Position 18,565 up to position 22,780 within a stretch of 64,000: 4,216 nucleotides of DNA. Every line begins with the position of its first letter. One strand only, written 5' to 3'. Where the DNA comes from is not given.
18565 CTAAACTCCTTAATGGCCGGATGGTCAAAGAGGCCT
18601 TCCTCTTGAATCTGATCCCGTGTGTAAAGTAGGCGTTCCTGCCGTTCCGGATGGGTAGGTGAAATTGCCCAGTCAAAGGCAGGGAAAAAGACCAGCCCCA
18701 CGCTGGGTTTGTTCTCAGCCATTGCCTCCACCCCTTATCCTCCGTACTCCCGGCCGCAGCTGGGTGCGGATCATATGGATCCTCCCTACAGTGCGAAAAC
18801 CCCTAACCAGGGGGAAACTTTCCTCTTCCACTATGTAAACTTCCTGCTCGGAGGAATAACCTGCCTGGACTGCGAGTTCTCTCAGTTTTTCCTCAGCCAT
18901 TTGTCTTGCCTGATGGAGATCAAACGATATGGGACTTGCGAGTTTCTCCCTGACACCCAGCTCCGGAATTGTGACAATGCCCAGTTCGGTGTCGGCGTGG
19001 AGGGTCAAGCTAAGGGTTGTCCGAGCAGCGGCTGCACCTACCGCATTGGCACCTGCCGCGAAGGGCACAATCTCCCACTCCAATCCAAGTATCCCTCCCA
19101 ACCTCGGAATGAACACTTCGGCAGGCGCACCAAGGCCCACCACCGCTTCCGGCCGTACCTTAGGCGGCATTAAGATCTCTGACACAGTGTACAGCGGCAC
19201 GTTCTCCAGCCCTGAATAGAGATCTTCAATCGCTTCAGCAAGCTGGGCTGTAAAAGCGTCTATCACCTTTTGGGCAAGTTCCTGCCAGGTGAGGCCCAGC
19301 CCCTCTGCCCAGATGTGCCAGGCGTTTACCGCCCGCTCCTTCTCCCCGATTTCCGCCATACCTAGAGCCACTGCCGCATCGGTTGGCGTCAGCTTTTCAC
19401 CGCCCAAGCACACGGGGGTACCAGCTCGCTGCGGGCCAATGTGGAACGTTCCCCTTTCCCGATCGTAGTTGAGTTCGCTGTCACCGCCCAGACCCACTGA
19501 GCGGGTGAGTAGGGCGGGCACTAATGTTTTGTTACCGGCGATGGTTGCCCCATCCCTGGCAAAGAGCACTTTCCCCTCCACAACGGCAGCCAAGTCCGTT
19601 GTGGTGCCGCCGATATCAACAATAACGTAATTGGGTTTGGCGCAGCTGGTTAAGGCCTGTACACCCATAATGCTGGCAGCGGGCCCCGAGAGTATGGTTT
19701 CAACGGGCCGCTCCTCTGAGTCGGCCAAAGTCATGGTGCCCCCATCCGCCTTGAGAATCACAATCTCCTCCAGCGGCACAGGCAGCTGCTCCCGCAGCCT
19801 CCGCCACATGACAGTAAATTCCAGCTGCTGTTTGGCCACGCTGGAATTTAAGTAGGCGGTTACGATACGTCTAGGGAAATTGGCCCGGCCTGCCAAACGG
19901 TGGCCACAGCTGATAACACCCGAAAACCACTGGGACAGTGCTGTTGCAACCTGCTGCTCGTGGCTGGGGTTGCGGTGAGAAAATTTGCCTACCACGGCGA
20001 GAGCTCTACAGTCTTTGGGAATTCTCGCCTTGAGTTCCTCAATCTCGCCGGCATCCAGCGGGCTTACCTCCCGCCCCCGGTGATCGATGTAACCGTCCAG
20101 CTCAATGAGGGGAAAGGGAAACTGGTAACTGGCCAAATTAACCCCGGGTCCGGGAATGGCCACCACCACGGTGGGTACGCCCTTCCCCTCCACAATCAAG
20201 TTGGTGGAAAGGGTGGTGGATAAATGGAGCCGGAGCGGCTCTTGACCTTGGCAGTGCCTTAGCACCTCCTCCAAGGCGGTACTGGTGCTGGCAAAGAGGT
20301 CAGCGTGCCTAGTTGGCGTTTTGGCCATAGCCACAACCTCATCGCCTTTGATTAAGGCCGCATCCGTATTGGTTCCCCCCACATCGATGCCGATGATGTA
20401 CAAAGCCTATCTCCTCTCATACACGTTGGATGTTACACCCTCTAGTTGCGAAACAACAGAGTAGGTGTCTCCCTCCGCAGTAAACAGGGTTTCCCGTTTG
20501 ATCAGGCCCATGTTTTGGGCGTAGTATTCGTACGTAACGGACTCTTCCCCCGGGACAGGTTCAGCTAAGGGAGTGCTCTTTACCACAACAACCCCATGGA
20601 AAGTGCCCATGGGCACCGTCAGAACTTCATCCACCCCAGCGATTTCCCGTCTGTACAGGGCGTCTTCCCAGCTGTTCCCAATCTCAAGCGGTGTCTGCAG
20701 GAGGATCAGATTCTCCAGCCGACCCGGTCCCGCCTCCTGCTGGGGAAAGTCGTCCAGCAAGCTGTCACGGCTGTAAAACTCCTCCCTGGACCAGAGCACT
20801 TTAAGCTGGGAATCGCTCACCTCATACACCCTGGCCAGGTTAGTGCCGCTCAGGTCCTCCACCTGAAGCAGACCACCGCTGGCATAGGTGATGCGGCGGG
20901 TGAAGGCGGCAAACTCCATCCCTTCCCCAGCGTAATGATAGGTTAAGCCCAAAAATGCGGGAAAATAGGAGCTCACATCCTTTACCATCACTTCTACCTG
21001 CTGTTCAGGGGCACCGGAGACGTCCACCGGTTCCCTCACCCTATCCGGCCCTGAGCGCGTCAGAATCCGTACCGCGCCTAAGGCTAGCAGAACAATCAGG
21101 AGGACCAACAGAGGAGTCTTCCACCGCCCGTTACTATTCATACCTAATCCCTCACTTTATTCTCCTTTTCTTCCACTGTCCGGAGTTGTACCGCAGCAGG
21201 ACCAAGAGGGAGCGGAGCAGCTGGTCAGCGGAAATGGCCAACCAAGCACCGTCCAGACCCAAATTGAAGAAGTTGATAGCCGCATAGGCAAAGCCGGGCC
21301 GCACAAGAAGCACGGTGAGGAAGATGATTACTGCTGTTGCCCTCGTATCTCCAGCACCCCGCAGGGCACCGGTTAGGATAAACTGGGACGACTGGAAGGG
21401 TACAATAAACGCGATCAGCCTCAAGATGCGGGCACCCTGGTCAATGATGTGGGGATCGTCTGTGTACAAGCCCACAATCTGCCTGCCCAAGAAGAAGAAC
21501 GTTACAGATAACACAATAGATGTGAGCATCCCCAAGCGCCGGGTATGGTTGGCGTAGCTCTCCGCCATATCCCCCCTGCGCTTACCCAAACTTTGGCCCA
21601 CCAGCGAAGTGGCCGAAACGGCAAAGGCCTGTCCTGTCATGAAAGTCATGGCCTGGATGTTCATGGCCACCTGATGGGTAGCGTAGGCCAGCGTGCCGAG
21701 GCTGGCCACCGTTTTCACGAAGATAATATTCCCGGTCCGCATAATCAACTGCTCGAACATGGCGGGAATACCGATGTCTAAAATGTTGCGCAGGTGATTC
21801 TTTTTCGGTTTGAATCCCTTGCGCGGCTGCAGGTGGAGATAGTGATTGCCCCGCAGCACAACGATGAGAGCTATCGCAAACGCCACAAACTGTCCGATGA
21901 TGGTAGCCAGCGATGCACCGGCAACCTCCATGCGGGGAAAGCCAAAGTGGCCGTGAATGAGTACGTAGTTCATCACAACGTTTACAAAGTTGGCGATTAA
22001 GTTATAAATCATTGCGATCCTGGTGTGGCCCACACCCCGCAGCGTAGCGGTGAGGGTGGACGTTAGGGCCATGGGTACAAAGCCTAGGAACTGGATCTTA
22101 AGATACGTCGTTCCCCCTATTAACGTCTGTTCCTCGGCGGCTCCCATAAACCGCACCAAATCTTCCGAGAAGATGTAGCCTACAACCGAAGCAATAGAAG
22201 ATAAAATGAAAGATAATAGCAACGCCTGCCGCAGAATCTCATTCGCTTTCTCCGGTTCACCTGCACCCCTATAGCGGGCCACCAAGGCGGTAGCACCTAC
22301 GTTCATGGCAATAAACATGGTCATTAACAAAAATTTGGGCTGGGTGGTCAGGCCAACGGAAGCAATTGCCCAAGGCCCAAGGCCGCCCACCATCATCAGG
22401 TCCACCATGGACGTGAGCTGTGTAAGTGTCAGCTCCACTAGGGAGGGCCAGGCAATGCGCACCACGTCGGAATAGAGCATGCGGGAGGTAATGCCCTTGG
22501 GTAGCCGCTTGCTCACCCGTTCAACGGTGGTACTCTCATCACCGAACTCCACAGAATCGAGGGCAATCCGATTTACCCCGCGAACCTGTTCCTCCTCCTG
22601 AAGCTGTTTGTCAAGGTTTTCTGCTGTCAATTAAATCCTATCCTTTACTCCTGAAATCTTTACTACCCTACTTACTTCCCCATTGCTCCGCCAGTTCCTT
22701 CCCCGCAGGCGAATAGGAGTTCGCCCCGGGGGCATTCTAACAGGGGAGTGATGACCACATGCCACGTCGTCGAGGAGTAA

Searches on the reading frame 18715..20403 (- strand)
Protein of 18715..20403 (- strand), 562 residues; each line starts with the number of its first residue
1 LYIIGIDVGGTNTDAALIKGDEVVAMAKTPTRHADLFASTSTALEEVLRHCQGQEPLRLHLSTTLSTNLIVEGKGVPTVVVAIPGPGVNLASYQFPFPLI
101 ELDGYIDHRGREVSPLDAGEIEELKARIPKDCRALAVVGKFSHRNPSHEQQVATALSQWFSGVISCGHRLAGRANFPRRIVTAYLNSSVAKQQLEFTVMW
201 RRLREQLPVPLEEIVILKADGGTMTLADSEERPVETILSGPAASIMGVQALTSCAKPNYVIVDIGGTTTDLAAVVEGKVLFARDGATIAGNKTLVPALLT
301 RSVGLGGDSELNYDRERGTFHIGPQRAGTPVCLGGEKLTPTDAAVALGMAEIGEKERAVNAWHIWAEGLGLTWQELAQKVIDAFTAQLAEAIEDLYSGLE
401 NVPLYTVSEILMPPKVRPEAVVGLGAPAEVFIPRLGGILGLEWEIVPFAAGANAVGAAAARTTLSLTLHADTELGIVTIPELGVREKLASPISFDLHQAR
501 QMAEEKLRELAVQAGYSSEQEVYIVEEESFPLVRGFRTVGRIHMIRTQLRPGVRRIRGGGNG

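Call 38: search_protein_families(library=pfam, proteins=[window:18715-20403:-], max_evalue=0.001)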
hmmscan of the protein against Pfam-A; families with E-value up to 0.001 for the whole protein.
window:18715-20403:- (562 aa): 3 families
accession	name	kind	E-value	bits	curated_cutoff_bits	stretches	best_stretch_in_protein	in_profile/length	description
PF01968.24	Hydantoinase_A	-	8.6e-40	137.2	22.9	1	180-463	6-288/291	Hydantoinase/oxoprolinase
PF05378.19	Hydant_A_N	-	1e-29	104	25.2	1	4-157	2-173/176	Hydantoinase/oxoprolinase N-terminal region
PF13941.12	MutL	-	1.1e-06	28.1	27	1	234-278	218-265/450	MutL protein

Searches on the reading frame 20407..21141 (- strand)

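Call 38: search_protein_families(library=pfam, proteins=[window:20407-21141:-], max_evalue=0.001)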
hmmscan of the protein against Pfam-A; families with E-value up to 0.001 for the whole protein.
window:20407-21141:- (244 aa): 1 family
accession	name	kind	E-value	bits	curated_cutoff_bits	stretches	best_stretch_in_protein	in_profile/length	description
PF21347.3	DUF3108_like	-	0.00022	21.6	27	1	164-218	133-186/199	DUF3108-like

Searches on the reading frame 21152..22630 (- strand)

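Call 38: search_protein_families(library=pfam, proteins=[window:21152-22630:-], max_evalue=0.001)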
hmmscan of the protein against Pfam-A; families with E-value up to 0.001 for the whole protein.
window:21152-22630:- (492 aa): 1 family
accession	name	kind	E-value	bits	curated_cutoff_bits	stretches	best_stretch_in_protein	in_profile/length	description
PF01554.23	MatE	-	1.8e-62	210.2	24.9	2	62-223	1-161/161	MatE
